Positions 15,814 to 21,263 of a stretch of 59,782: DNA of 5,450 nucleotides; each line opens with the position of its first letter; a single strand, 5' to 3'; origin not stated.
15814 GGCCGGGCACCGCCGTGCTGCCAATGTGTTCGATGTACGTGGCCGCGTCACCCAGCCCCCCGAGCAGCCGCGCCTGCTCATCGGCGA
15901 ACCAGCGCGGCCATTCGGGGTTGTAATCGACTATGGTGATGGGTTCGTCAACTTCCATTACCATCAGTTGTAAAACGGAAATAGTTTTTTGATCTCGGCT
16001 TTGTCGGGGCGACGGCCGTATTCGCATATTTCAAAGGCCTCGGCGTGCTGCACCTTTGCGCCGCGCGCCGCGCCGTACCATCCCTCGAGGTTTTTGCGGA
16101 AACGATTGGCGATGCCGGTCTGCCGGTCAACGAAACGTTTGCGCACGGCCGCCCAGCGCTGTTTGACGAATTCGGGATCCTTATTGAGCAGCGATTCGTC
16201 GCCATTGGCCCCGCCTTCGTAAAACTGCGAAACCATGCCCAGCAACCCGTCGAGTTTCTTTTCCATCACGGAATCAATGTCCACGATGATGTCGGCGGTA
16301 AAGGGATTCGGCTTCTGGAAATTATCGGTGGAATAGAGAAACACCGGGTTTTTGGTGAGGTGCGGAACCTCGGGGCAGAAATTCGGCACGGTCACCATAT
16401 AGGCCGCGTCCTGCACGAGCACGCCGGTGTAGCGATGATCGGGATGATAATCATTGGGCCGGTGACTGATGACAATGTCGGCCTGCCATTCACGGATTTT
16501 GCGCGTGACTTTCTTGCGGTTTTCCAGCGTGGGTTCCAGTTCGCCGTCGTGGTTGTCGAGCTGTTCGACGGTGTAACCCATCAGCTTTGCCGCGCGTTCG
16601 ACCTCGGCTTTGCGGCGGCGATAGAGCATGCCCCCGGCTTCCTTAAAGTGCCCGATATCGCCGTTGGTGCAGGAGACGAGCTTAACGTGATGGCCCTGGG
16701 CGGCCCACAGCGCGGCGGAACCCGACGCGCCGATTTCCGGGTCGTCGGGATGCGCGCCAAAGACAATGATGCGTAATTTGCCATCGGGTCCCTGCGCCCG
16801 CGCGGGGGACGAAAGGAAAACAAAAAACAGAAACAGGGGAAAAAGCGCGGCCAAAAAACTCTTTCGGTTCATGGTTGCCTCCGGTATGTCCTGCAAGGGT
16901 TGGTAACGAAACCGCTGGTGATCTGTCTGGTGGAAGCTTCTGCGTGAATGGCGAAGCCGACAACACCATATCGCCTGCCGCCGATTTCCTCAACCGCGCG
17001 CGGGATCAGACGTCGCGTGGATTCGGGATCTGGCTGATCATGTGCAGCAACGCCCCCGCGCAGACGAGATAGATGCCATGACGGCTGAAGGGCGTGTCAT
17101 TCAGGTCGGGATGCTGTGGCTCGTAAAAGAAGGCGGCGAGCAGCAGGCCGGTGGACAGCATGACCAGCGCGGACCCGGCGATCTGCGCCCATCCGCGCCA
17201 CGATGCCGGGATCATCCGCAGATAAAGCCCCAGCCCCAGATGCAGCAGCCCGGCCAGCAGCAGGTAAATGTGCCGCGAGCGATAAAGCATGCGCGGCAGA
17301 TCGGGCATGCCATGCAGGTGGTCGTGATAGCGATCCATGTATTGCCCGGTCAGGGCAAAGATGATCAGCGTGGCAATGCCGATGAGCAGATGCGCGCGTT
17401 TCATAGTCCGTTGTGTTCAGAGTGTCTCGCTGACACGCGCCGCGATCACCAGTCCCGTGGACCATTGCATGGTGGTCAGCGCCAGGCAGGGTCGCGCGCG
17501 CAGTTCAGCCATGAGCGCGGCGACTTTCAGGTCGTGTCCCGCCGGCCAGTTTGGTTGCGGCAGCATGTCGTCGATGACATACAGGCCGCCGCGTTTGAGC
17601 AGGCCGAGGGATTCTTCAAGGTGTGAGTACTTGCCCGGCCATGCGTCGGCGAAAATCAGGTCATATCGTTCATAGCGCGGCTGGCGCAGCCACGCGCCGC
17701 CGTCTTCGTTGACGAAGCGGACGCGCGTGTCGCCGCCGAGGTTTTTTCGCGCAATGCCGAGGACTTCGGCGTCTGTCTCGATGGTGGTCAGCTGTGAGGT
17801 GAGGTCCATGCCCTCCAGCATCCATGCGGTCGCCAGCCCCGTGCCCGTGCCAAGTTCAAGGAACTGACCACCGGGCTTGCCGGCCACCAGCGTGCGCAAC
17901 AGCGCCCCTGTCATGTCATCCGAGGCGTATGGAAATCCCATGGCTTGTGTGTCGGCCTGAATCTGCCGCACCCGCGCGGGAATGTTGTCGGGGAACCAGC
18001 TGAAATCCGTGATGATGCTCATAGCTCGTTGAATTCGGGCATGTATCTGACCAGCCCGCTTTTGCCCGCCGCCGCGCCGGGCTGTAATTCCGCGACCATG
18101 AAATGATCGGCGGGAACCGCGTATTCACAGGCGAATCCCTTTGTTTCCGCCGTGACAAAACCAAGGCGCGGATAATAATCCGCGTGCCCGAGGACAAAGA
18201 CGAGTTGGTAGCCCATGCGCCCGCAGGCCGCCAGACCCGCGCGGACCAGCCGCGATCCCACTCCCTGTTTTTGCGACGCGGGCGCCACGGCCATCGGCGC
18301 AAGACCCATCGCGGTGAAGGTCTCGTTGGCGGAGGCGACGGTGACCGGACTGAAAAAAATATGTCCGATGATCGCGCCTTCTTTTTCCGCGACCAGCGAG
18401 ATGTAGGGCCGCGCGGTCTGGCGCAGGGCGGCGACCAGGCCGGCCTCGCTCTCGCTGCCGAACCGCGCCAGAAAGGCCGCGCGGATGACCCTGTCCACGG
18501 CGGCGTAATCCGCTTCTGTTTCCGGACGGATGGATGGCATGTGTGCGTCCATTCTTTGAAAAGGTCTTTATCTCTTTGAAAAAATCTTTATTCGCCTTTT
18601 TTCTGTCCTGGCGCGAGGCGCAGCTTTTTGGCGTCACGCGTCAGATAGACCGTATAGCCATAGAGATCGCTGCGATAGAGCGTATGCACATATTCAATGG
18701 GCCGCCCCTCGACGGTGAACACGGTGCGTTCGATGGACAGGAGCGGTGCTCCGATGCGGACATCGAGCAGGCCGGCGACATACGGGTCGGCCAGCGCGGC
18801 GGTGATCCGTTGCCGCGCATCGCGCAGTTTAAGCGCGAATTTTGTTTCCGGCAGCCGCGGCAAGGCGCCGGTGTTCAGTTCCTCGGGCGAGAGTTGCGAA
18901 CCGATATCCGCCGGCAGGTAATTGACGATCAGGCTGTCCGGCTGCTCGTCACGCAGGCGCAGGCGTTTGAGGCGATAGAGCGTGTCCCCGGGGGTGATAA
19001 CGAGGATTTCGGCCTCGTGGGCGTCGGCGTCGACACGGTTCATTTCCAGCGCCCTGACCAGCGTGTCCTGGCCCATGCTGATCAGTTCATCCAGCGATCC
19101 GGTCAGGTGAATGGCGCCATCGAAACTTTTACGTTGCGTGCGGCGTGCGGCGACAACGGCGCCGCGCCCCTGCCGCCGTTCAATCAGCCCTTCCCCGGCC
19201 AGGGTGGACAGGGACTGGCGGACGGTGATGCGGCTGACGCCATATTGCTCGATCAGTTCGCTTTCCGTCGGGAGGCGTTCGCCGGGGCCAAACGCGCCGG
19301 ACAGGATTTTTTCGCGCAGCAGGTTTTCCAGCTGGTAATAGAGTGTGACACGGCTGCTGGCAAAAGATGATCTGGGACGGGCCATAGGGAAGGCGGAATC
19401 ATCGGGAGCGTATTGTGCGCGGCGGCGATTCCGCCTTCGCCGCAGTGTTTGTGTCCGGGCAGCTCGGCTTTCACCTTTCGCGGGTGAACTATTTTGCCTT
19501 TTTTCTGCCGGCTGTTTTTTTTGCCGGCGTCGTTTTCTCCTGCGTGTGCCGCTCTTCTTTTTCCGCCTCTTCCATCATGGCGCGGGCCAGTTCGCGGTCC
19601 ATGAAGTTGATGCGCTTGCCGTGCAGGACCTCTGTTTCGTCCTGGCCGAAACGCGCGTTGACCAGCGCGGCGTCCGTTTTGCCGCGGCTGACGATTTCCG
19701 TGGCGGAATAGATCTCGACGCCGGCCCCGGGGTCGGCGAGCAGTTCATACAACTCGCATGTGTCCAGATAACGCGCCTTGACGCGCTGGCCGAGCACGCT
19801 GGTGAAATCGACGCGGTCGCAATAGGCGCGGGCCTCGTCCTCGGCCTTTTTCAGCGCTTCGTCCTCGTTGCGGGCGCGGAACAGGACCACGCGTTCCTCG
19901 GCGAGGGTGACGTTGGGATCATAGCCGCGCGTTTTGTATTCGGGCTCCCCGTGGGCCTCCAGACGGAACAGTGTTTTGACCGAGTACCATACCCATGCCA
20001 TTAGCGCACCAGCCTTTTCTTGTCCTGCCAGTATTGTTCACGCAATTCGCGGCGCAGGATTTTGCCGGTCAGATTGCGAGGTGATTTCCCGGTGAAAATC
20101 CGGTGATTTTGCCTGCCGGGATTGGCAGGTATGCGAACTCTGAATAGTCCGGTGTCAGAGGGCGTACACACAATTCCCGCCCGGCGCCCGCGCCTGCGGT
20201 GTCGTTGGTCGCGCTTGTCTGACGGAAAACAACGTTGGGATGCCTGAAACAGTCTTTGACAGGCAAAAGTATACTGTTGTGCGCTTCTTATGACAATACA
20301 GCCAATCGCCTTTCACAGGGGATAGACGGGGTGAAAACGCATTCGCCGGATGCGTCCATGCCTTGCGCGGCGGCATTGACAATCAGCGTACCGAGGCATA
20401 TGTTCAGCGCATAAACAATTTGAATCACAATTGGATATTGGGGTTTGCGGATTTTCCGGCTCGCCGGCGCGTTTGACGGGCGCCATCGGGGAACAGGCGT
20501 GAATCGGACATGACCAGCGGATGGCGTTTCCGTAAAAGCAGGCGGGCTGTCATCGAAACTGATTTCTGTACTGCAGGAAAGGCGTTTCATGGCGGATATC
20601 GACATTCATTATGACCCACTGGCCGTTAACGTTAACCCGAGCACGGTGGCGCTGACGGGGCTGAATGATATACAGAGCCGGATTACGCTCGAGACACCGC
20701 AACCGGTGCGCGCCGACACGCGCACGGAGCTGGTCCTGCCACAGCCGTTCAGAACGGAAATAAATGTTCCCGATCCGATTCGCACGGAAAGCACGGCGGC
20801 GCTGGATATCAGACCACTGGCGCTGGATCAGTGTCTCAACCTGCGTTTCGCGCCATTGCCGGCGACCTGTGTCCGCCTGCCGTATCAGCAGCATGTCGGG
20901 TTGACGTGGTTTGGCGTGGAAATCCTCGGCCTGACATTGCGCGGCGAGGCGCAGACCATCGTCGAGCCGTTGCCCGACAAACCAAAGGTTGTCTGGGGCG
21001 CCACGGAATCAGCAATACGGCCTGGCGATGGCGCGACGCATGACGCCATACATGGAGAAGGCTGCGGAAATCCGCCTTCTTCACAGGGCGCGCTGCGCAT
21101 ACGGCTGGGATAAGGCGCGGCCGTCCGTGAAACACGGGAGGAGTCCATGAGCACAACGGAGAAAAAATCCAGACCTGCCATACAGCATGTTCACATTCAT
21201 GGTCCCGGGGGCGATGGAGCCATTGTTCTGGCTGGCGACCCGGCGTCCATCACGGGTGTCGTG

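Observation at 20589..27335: Co-directional operon-like cluster of cytoplasmic orphan proteins (A-E) plus an SDR: candidate undescribed intracellular assembly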

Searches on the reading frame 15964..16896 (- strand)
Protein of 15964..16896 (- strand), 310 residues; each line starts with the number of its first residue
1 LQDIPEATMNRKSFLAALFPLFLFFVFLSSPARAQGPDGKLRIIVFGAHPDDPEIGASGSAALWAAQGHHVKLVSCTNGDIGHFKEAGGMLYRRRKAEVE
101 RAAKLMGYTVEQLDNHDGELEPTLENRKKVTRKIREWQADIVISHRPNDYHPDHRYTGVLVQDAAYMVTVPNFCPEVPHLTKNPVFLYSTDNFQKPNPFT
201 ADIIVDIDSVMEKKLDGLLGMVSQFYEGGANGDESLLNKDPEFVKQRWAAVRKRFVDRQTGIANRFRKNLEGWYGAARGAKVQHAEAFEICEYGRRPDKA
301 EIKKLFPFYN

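Call 13: search_protein_families(library=pfam, proteins=[window:15964-16896:-], max_evalue=0.1)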
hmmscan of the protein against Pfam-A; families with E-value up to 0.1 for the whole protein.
window:15964-16896:- (310 aa): 2 families
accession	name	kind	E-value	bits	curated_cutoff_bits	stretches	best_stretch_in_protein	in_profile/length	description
PF02585.22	PIG-L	-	1.5e-25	90.6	28.2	1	45-164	2-128/129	GlcNAc-PI de-N-acetylase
PF13439.12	Glyco_transf_4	-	0.082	13.4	28.5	0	64-148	15-82/170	Glycosyltransferase Family 4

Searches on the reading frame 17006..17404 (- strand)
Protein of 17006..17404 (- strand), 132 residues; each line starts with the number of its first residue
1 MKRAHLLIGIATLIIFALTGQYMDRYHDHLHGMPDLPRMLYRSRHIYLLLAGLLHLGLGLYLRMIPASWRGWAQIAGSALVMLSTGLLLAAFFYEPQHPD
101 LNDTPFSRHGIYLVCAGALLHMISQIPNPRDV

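Call 13: search_protein_families(library=pfam, proteins=[window:17006-17404:-], max_evalue=0.1)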
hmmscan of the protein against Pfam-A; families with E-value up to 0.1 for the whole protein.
window:17006-17404:- (132 aa): 4 families
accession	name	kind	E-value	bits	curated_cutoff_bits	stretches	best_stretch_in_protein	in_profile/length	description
PF01757.29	Acyl_transf_3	-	0.0028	17.2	31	1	12-129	153-265/326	Acyltransferase domain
PF09925.14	DUF2157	-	0.013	15.7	32.4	1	45-126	35-115/146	Predicted membrane protein (DUF2157)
PF13781.11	DoxX_3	-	0.056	14.4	25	1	46-99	36-90/102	DoxX-like family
PF11804.13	DUF3325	-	0.066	13.8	26.8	1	6-98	4-87/101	Protein of unknown function (DUF3325)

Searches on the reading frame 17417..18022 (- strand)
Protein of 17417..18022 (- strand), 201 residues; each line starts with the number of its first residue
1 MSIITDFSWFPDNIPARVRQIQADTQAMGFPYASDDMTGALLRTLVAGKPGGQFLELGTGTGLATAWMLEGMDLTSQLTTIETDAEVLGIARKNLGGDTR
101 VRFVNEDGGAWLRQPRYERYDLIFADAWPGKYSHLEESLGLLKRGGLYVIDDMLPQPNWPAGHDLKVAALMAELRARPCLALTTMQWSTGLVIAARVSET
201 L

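Call 13: search_protein_families(library=pfam, proteins=[window:17417-18022:-], max_evalue=0.1)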
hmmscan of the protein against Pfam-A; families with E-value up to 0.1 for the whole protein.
window:17417-18022:- (201 aa): 10 families
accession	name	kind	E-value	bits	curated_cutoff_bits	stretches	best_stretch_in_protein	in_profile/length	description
PF13578.12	Methyltransf_24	-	2.2e-08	35.4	26.3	1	55-152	1-104/105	Methyltransferase domain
PF01596.23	Methyltransf_3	-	2.9e-08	33.7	22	1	39-154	33-156/204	O-methyltransferase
PF13649.12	Methyltransf_25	-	1.9e-06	28.9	27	1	55-146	2-97/97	Methyltransferase domain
PF13847.12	Methyltransf_31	-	3.7e-05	23.9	27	1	50-154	3-113/145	Methyltransferase domain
PF01135.25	PCMT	-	0.00012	22.3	20.3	1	34-127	57-150/210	Protein-L-isoaspartate(D-aspartate) O-methyltransferase (PCMT)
PF08241.18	Methyltransf_11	-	0.00013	23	21.2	1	55-149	1-94/95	Methyltransferase domain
PF00398.26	RrnaAD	-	0.00058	19.5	24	1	52-111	32-88/263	Ribosomal RNA adenine dimethylase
PF08242.18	Methyltransf_12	-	0.0016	19.5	30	1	55-125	1-71/98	Methyltransferase domain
PF05175.20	MTS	-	0.0018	18.4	23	1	35-108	17-90/170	Methyltransferase small domain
PF13489.12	Methyltransf_23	-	0.078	13.1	27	1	40-111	12-61/164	Methyltransferase domain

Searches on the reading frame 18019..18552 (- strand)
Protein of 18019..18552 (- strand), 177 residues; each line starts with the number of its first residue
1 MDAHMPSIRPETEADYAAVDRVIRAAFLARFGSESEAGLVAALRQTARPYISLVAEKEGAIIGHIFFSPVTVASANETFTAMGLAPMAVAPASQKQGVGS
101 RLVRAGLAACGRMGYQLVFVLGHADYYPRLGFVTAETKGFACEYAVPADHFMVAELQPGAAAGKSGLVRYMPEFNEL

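Call 13: search_protein_families(library=pfam, proteins=[window:18019-18552:-], max_evalue=0.1)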
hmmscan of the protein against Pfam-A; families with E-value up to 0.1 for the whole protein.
window:18019-18552:- (177 aa): 4 families
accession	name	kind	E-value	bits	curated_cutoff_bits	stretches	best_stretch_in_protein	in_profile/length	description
PF13527.13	Acetyltransf_9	-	4.3e-11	43.3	25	1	8-132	2-124/127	Acetyltransferase (GNAT) domain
PF13508.13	Acetyltransf_7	-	2e-10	41.3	27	1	52-133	5-83/84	Acetyltransferase (GNAT) domain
PF00583.31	Acetyltransf_1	-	6.2e-09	36.6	20.7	1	46-132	27-116/116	Acetyltransferase (GNAT) family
PF13673.13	Acetyltransf_10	-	0.0012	19.2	23.6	1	50-135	31-110/128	Acetyltransferase (GNAT) domain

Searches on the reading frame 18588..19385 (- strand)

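Call 13: search_protein_families(library=pfam, proteins=[window:18588-19385:-], max_evalue=0.1)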
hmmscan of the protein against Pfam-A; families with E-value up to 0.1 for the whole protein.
window:18588-19385:- (265 aa): 10 families
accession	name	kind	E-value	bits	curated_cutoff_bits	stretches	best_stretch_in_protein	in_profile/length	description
PF07702.18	UTRA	-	6.5e-32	110.7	23.8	1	104-242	2-140/141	UTRA domain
PF00392.27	GntR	-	7.9e-23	80.3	27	1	15-78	1-64/64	Bacterial regulatory proteins, gntR family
PF08220.18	HTH_DeoR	-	0.00019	21.5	21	1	43-74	19-50/57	DeoR-like helix-turn-helix domain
PF25213.1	HVO_A0261_N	-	0.0018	18.5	35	1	40-74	26-60/86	HVO_A0261 N-terminal domain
PF13545.12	HTH_Crp_2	-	0.0036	17.7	27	1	40-75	24-58/70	Crp-like helix-turn-helix domain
PF01978.25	TrmB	-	0.0041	17.4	25.6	1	40-77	24-61/68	Sugar-specific transcriptional regulator TrmB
PF08279.18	HTH_11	-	0.0076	16.6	25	1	42-75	19-53/55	HTH domain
PF14502.12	HTH_41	-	0.0081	16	25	1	35-74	3-43/48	Helix-turn-helix domain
PF02082.26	Rrf2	-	0.076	13.6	30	0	36-76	21-62/132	Iron-dependent Transcriptional regulator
PF09339.16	HTH_IclR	-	0.083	13.1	22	0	35-71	15-51/52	IclR helix-turn-helix domain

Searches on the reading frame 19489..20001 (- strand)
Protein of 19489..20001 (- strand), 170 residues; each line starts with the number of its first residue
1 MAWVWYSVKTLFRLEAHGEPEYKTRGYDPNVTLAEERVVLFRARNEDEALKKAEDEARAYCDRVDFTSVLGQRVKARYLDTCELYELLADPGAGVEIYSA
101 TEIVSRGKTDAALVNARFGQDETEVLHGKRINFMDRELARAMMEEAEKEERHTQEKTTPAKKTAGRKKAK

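Call 13: search_protein_families(library=pfam, proteins=[window:19489-20001:-], max_evalue=0.1)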
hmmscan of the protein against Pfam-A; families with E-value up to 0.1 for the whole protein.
window:19489-20001:- (170 aa): 1 family
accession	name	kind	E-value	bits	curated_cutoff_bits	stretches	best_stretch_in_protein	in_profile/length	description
PF14119.11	DUF4288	-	3e-12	47.1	27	1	5-99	1-84/84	Domain of unknown function (DUF4288)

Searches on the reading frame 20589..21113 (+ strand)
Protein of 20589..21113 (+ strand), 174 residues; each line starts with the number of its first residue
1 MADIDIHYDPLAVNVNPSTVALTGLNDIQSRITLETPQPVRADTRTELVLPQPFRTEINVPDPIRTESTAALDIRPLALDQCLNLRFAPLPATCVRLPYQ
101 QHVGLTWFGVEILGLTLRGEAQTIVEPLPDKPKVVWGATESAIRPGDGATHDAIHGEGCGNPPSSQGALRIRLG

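Call 3: search_protein_families(library=pfam, proteins=[window:20589-21113:+], max_evalue=1)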
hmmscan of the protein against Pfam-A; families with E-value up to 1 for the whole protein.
window:20589-21113:+ (174 aa): 1 family
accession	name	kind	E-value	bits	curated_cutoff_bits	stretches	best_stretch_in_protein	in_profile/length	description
PF15192.11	TMEM213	-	0.093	13.4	27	1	71-97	11-37/79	TMEM213 family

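Call 4: search_protein_families(library=ncbifam, proteins=[window:20589-21113:+], max_evalue=1)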
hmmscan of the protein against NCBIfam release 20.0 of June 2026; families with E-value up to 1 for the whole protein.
window:20589-21113:+ (174 aa): 0 families

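Call 30: search_protein_families(library=padloc, proteins=[window:20589-21113:+], max_evalue=0.1)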
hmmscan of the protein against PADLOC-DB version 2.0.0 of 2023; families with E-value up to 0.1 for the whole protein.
window:20589-21113:+ (174 aa): 0 families
